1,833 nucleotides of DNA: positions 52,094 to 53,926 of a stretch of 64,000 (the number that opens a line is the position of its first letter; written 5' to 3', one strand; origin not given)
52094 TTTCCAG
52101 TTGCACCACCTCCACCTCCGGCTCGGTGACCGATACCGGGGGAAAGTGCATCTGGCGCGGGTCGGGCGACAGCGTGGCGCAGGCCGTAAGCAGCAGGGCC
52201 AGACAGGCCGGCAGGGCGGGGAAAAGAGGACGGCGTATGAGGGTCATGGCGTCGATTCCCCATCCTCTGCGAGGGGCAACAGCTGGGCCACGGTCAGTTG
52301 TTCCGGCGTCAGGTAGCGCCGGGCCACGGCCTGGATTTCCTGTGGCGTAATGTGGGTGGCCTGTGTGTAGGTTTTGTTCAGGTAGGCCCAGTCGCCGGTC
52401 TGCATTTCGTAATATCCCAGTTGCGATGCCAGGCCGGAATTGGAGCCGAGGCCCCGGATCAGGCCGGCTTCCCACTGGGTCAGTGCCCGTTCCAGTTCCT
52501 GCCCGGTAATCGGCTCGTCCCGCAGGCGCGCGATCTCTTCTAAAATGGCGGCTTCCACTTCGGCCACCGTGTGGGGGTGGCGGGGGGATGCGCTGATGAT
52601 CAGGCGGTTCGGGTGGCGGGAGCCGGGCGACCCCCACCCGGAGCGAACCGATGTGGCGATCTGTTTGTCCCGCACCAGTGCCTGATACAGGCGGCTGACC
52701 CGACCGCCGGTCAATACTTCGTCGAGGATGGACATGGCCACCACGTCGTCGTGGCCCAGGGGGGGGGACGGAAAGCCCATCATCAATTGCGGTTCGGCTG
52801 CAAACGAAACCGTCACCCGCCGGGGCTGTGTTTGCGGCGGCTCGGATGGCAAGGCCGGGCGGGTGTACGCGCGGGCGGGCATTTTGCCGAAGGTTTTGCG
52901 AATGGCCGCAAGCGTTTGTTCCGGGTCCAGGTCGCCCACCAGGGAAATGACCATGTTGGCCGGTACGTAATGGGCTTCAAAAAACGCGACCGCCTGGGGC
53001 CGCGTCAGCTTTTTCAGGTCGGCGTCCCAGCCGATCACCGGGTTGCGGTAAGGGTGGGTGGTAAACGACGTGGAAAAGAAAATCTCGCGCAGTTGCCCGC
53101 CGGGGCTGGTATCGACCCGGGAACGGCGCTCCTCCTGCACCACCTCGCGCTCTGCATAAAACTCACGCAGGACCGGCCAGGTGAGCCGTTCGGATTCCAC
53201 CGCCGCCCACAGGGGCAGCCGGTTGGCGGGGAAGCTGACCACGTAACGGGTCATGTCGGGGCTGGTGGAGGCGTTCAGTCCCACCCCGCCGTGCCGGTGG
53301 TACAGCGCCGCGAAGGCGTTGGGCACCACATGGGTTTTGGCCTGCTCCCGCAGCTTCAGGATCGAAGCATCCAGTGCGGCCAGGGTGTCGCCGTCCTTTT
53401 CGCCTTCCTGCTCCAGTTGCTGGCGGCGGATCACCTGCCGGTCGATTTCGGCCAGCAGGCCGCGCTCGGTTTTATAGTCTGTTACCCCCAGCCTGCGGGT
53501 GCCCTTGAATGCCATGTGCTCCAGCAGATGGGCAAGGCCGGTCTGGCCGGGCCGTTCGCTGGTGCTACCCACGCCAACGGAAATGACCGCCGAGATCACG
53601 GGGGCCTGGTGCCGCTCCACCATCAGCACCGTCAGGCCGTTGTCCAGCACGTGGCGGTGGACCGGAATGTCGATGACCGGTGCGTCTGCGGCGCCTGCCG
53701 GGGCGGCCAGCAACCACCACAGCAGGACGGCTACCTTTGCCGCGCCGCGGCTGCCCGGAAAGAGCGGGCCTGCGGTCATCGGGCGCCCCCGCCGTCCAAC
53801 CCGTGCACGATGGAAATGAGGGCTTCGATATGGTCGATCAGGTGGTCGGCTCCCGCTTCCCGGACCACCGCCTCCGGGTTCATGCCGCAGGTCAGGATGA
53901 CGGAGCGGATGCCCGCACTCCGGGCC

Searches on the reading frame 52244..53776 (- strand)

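Call 50: search_protein_families(library=pfam, proteins=[window:52244-53776:-], max_evalue=0.00001)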
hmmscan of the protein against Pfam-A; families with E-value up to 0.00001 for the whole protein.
window:52244-53776:- (510 aa): 2 families
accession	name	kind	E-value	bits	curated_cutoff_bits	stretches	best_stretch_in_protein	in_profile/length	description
PF05193.26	Peptidase_M16_C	-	8.7e-34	117.4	23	1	256-434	1-180/181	Peptidase M16 inactive domain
PF00675.25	Peptidase_M16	-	2.4e-15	57.2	22.3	1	50-95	2-47/149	Insulinase (Peptidase family M16)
